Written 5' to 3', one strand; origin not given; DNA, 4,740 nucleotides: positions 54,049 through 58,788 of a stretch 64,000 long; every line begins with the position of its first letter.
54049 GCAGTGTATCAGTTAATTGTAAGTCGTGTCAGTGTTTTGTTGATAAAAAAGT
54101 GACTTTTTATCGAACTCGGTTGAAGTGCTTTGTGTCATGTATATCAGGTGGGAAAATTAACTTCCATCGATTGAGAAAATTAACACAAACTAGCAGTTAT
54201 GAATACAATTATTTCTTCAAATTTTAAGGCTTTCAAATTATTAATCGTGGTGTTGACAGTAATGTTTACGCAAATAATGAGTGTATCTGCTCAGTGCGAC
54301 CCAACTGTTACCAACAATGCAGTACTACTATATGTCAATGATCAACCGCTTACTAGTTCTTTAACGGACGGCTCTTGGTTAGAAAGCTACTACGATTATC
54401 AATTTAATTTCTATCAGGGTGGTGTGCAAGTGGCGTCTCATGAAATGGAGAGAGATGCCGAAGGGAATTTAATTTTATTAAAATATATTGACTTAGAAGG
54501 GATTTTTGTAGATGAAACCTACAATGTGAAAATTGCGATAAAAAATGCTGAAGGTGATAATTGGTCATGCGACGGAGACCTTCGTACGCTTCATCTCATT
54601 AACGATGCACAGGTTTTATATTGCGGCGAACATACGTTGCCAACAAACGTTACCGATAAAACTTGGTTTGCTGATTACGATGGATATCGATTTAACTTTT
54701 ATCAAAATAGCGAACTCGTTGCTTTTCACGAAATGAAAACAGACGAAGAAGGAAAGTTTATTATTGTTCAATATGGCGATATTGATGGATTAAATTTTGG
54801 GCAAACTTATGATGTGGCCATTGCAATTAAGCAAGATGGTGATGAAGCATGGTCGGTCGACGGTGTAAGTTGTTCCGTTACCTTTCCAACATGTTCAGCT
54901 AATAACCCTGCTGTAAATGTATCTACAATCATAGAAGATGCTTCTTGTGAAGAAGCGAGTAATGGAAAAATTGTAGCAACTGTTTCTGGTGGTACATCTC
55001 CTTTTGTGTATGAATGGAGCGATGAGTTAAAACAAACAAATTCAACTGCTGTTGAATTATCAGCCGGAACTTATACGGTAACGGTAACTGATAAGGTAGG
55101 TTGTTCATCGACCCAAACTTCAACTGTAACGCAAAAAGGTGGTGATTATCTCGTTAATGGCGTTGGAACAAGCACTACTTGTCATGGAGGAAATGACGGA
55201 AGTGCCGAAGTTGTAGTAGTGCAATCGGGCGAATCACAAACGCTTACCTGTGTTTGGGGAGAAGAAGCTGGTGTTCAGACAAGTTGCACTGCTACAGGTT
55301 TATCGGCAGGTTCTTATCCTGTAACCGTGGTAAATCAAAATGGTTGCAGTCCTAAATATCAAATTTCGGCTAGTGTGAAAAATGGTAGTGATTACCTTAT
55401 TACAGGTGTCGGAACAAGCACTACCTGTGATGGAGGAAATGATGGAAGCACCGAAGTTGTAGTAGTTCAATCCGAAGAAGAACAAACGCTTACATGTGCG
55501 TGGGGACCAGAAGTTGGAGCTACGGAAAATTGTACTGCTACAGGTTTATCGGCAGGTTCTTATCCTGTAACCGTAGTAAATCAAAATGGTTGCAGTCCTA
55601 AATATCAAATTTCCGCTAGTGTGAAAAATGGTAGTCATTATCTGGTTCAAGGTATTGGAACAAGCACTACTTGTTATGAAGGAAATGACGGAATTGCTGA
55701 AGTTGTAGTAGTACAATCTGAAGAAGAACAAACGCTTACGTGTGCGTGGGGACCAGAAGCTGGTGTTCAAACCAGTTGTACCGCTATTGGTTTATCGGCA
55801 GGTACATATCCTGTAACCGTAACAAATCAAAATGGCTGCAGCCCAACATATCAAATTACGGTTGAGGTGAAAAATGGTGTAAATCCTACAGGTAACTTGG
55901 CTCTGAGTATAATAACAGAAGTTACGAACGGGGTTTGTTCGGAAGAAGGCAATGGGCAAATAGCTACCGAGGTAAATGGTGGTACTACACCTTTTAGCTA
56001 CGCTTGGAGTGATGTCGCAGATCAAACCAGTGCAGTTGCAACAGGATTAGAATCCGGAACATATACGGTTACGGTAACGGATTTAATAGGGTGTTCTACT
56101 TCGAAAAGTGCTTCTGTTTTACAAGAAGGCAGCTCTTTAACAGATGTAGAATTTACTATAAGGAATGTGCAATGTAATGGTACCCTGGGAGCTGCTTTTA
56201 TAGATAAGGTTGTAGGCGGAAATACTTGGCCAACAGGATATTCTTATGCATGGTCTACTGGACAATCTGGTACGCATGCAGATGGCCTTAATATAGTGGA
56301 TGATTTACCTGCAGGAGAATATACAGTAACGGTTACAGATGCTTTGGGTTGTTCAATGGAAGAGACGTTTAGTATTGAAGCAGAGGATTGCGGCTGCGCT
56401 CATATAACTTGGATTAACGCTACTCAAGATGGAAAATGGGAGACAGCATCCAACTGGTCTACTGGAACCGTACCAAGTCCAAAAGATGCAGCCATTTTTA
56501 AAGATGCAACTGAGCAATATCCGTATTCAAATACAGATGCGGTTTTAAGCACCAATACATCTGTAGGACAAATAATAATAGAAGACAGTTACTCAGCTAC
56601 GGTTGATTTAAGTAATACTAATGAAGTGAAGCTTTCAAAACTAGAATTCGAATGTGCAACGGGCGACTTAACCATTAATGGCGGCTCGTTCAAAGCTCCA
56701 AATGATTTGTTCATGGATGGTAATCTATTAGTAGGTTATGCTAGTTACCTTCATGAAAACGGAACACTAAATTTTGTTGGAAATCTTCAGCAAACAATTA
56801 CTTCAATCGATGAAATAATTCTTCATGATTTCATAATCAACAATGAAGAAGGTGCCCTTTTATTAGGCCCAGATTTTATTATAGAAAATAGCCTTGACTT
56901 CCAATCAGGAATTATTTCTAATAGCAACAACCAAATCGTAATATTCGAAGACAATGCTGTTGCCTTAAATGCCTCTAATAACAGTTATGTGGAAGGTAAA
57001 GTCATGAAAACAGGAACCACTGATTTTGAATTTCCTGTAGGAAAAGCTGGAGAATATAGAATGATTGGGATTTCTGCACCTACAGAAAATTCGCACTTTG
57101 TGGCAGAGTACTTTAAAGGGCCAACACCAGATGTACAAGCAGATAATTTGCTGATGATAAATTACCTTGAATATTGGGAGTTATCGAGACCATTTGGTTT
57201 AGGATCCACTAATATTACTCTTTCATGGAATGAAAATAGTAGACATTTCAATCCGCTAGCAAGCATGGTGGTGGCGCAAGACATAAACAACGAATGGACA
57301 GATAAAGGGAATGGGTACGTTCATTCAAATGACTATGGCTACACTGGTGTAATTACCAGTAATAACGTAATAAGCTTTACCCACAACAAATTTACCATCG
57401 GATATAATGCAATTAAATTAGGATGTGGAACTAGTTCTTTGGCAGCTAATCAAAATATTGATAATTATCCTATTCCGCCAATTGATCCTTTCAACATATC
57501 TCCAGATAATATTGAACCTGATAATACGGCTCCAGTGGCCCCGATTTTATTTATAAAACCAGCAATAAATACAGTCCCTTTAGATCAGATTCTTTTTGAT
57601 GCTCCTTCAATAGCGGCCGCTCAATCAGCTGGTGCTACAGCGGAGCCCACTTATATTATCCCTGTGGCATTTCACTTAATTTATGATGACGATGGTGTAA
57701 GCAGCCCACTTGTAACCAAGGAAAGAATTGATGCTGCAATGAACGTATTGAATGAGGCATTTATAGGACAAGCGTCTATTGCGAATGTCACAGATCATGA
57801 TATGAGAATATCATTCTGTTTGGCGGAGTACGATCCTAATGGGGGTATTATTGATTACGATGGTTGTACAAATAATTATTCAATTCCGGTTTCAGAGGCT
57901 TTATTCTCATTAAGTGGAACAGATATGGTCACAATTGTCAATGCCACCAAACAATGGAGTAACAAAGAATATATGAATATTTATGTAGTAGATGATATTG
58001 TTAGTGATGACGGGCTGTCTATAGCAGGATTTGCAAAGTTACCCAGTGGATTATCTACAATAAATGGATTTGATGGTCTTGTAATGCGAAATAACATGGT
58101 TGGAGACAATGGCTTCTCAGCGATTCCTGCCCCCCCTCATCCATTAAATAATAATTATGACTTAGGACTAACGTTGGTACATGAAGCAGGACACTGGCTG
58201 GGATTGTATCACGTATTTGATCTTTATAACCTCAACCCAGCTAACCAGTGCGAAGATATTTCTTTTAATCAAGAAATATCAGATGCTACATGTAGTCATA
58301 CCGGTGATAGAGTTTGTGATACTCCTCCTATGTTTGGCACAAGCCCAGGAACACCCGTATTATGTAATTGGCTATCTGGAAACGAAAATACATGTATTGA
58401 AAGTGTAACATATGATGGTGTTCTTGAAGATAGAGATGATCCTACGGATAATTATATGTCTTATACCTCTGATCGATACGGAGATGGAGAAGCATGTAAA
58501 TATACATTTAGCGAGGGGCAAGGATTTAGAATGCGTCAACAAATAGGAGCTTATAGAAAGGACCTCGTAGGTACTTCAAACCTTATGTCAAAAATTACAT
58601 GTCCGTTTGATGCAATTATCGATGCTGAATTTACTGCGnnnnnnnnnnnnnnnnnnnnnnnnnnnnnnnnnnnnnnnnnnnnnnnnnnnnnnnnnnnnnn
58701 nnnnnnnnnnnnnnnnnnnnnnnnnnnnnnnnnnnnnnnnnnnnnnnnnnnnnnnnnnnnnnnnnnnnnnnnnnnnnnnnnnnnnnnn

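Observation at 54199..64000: Unannotated giant ORF: SprB-like adhesin scaffold with an embedded M43 metzincin protease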

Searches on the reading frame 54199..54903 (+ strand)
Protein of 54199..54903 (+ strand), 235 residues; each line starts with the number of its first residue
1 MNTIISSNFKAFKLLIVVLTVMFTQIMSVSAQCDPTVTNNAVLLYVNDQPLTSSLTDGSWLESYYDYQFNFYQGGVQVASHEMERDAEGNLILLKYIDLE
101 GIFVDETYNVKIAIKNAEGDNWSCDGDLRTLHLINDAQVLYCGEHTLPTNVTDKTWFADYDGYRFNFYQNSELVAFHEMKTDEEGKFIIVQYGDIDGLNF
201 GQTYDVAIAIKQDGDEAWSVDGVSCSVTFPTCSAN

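Call 12: search_protein_families(library=pfam, proteins=[window:54199-54903:+], max_evalue=1)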
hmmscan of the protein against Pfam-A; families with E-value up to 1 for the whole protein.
window:54199-54903:+ (235 aa): 2 families
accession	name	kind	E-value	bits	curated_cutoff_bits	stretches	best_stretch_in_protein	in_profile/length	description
PF25347.1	PH_PKH3_C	-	0.032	14.4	27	1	24-104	46-113/166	PKH3 kinase C-terminal PH domain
PF18370.7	RGI_lyase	-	0.079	13.7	27.8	0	140-181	37-79/86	Rhamnogalacturonan I lyases beta-sheet domain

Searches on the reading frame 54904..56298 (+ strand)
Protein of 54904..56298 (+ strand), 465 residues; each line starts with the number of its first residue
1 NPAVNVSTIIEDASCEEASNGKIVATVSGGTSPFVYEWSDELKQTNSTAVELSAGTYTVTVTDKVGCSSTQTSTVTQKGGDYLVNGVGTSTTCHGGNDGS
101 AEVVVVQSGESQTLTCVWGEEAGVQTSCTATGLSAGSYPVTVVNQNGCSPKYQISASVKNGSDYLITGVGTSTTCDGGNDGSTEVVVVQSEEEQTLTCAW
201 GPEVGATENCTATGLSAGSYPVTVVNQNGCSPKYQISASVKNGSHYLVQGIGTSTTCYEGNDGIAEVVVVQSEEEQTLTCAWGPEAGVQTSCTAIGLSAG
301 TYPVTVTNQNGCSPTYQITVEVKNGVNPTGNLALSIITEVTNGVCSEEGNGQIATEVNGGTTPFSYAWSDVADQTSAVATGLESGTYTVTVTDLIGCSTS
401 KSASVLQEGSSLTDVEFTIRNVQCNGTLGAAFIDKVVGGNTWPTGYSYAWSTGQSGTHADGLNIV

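Call 12: search_protein_families(library=pfam, proteins=[window:54904-56298:+], max_evalue=1)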
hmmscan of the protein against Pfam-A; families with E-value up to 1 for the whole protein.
window:54904-56298:+ (465 aa): 11 families
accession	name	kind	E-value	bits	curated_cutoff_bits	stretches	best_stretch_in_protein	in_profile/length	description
PF13573.12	SprB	-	1.5e-13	50.6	28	3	8-40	2-34/37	SprB repeat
PF15780.11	ASH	-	1.2e-06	29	27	0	184-204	58-78/98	Abnormal spindle-like microcephaly-assoc'd, ASPM-SPD-2-Hydin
PF13517.12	FG-GAP_3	-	1.8e-06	28.9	26.9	0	97-142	4-46/61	FG-GAP-like repeat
PF23585.1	DUF7137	-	9.4e-06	25.8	27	2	344-412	48-116/137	Domain of unknown function (DUF7137)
PF07495.19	Y_Y_Y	-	0.00059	20.1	26.6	1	367-391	20-44/65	Y_Y_Y domain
PF22947.2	ULD_3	-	0.0044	17.5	27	0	302-326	5-29/115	Leucine--tRNA ligase, ubiquitin-like domain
PF08308.17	PEGA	-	0.008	16.5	20.8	0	117-143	17-42/71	PEGA domain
PF06832.18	BiPBP_C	-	0.014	15.7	26.8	0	40-70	56-87/90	Penicillin-Binding Protein C-terminus Family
PF00801.26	PKD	-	0.031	14.7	23.5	0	44-74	46-76/80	PKD domain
PF18395.6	Cas3_C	-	0.14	13.1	27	0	182-208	6-32/107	Cas3 C-terminal domain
PF14660.12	DUF4458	-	0.34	11.5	22.4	0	45-60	69-84/114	Domain of unknown function (DUF4458)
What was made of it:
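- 54943..56382 (+): SprB-type repeat block A (aa 249-728): 6 units, three of them a variant 82-aa unit encoded by a 246-bp tandem DNA repeat. Pfam SprB gives 3 stretches in this segment (call 12).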

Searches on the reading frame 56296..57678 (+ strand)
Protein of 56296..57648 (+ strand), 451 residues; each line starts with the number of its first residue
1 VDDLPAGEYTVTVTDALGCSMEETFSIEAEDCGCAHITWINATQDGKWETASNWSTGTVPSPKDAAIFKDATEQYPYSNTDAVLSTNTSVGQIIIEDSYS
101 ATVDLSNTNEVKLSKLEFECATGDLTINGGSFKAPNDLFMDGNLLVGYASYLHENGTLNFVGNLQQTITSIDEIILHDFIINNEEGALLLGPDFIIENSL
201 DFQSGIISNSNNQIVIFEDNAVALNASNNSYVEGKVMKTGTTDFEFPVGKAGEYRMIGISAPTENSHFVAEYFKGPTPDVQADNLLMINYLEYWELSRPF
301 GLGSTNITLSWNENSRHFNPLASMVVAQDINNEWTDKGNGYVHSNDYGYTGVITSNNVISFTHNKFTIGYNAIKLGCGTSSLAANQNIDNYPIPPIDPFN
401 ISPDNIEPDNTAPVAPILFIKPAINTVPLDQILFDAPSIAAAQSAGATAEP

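Call 12: search_protein_families(library=pfam, proteins=[window:56296-57648:+], max_evalue=1)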
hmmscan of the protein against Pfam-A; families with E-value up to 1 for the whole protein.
window:56296-57648:+ (451 aa): 1 family
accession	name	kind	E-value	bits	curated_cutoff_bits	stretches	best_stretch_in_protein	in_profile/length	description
PF14828.11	Amnionless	-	0.087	12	30.4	1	45-72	7-34/442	Amnionless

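Call 42: find_homologous_proteins(query=window:56383-57678:+)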
Query window:56383-57678:+ (432 aa): 3 proteins with E <= 0.001 among 7229 candidates.
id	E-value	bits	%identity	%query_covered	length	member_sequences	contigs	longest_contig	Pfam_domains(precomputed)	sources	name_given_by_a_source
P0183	2.7e-15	74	35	38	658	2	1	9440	PF18962.8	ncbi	-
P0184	3.0e-12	64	26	67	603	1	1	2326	PF18962.8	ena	-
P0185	4.3e-8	51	29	62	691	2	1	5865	-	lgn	-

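Call 45: search_protein_families(library=pfam, proteins=[P0183, P0184, P0185], max_evalue=0.01)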
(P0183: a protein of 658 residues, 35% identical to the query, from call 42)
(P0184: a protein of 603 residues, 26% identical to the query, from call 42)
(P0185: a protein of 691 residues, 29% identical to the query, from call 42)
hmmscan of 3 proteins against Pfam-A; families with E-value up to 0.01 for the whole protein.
P0183 (658 aa): 1 family
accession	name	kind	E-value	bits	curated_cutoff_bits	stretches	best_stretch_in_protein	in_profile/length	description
PF18962.6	Por_Secre_tail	-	1e-06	29.3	27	1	581-647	3-66/75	Secretion system C-terminal sorting domain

P0184 (603 aa): 3 families
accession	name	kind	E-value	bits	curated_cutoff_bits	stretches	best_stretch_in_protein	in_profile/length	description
PF18962.6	Por_Secre_tail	-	7e-10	39.5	27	1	523-599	1-73/75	Secretion system C-terminal sorting domain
PF01835.25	MG2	-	7.6e-05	23.4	32.8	1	540-602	31-96/96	MG2 domain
PF10162.14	G8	-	0.0019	18.5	22.9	1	38-155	2-117/124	G8 domain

P0185 (691 aa): 0 families
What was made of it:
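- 56383..57408 (+): Beta-rich domain of unknown family (aa 729-1070), conserved upstream of the M43 module in relatives. Homologues P0183-P0185 are small type A T9SS cargo proteins, one with a weak G8 hit (calls 42, 45).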

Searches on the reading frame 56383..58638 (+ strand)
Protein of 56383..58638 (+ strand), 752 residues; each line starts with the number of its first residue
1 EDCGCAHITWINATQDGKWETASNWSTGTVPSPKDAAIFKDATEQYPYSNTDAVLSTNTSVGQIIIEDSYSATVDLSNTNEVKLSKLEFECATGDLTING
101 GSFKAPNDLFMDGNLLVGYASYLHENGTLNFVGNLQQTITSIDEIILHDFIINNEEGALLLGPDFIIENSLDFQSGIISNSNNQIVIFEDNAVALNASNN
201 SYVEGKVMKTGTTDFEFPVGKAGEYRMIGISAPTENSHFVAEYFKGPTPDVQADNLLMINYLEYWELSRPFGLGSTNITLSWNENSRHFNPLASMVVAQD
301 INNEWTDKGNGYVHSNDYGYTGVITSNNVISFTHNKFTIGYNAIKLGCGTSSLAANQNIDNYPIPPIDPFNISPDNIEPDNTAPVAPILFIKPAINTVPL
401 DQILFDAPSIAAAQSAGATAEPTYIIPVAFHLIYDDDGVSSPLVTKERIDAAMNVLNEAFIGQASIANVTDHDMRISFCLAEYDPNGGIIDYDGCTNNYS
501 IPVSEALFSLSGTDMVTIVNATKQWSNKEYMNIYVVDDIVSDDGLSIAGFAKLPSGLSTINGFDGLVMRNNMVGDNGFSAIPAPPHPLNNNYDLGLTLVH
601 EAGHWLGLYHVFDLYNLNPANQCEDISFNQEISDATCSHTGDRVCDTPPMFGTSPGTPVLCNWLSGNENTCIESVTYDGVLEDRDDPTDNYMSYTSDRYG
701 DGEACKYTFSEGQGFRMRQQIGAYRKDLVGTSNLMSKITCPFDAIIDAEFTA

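Call 61: predict_structure(alignment_id=A2)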
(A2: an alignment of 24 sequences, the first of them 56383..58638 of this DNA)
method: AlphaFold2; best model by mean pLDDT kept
length: 752 residues; sequences in the alignment: 24
mean_pLDDT: 58.6   pTM: 0.45
mean pLDDT of the five models: 58.6, 58.3, 57.8, 56.6, 55.3
residues with pLDDT >= 90: 17; 70-90: 239; 50-70: 223; < 50: 273
segments of 3 or more residues with pLDDT < 50: 1-3, 43-54, 100-114, 118-122, 247-260, 300-322, 342-419, 464-470, 578-592, 615-688, 695-705, 743-752
pLDDT, mean of each block of 10 residues (from residue 1): 62 65 80 77 47 49 66 59 57 57 33 41 53 62 71 77 83 84 81 90 89 87 82 75 61 39 68 66 59 52 42 34 51 58 32 27 31 31 26 29 33 39 81 69 74 85 50 77 72 62 56 67 76 85 78 64 80 63 37 72 84 49 36 38 40 35 35 35 42 49 54 75 73 60 42 33
secondary structure, 60 per line:
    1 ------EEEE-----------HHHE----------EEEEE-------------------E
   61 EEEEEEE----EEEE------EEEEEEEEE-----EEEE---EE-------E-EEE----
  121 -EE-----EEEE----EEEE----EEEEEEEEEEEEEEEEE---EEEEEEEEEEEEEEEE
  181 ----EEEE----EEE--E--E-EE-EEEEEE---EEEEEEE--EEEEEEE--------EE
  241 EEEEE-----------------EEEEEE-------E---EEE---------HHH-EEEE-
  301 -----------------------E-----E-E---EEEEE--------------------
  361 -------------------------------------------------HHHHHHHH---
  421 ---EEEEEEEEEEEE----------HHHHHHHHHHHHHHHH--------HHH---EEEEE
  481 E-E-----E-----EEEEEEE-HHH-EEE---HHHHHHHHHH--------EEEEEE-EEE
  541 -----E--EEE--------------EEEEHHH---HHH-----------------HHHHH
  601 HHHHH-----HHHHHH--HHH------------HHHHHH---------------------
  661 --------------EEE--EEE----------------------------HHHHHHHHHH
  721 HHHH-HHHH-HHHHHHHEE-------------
elements in order (helices of 4 or more, strands of 3 or more residues): E7-10 E36-40 E60-67 E72-75 E82-90 E96-99 E114-116 E129-132 E137-140 E145-161 E165-180 E185-188 E193-195 E206-211 E215-221 E224-230 E239-245 E263-268 E280-282 E296-299 E336-340 H410-417 E424-435 H446-461 E476-481 E495-501 E507-509 H513-522 E531-536 E538-540 E549-551 E566-569 H596-605 H611-616 H634-639 E675-677 E680-682 H711-724 H726-729 H731-737
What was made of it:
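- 56383..57408 (+): The AF2 model is all-beta with moderate confidence (call 61).
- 57409..57657 (+): Prosegment-like linker (aa 1071-1153) with Cys1076 (nt 57424-57426) in the cysteine-switch column and a ~37-aa Pro-rich insert. AF2 pLDDT is <40 here, so the structure is unresolved (call 61).
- On Peptidase family M43 (lower pappalysins, M43B): Model confidence is only moderate (call 61). However, the motif is CGTS rather than C-x-[ST]-[DE], a ~37-aa Pro-rich insert follows, and AF2 gives pLDDT <40 (call 61).
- The catalytic domain has a ~20-aa insert after the zinc motif, and AF2 confidence is low there (pLDDT 35-50 over aa ~1343-1416; call 61). The catalytic domain carries unusual inserts with low AF2 confidence (call 61).
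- Tried and rejected: Confidence in the linker was too low, and coordinates are not exposed (call 61).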

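Call 65: fold_search(model_id=the predicted structure, library=pdb)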
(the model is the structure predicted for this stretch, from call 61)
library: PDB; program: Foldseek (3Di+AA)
matches with E <= 10: 119; with E <= 0.001: 20
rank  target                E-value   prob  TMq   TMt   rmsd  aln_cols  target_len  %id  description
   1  2cki_A                6.3e-13  1.00  0.26  0.70   6.8       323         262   25  Structure of Ulilysin, a member of the pappalysin family of metzincin metalloendopeptidases. (released 2006-05-09)
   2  3lum_A                9.3e-13  1.00  0.26  0.69   7.0       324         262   24  Structure of ulilysin mutant M290L (released 2010-03-02)
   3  2j83_A                9.9e-13  1.00  0.26  0.69   7.6       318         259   25  Ulilysin metalloprotease in complex with batimastat. (released 2006-12-19)
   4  3lun_A                3.5e-12  1.00  0.27  0.71   7.2       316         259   25  Structure of ulilysin mutant M290C (released 2010-03-02)
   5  7od0_AAA              1.6e-11  1.00  0.27  0.69   6.4       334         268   26  Mirolysin in complex with compound 9 (released 2021-08-04)
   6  8cdb_A                2.2e-11  1.00  0.26  0.59   8.1       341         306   23  Proulilysin E229A structure (released 2023-03-22)
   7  6r7w_A                2.6e-11  1.00  0.27  0.68   6.6       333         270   26  Tannerella forsythia mature mirolysin in complex with a cleaved peptide. (released 2019-11-13)
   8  7od0_BBB              2.8e-11  1.00  0.26  0.67   6.4       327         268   26  Mirolysin in complex with compound 9 (released 2021-08-04)
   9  6r7v                  3.6e-11  1.00  0.27  0.60   7.2       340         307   26  Tannerella forsythia promirolysin mutant E225A (released 2019-11-13)
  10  7od0_FFF              5.7e-11  1.00  0.27  0.69   6.4       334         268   26  Mirolysin in complex with compound 9 (released 2021-08-04)
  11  6r7u_B                5.7e-11  1.00  0.26  0.59   8.8       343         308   24  Selenomethionine variant of Tannerella forsythia promirolysin mutant E225A (released 2020-02-05)
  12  7ufg_B                9.1e-08  1.00  0.24  0.16  17.3       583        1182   15  Cryo-EM structure of PAPP-A in complex with IGFBP5 (released 2022-09-28)
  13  8d8o_B                4.8e-07  1.00  0.23  0.17  16.2       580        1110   15  Cryo-EM structure of substrate unbound PAPP-A (released 2022-09-28)
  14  7ufg_A                5.4e-07  1.00  0.23  0.16  19.3       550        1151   16  Cryo-EM structure of PAPP-A in complex with IGFBP5 (released 2022-09-28)
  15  7y5q_B                2.7e-06  1.00  0.23  0.16  17.4       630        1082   16  Structure of 1:1 PAPP-A.STC2 complex(half map) (released 2023-01-11)
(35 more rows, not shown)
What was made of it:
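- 57658..58593 (+): M43 (lower pappalysin) catalytic domain, aa 1154-1465. Zinc motif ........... at 58180-58212; Met-turn NYMSY at 58450-58464, with Tyr at Met+2. Foldseek finds ulilysin at E 6e-13 with TM 0.70 (call 65).
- On Peptidase family M43 (lower pappalysins, M43B): Foldseek gives ulilysin 2cki at E 6.3e-13 with TM 0.70 (normalised to the target) and mirolysin at TM 0.69 (call 65).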
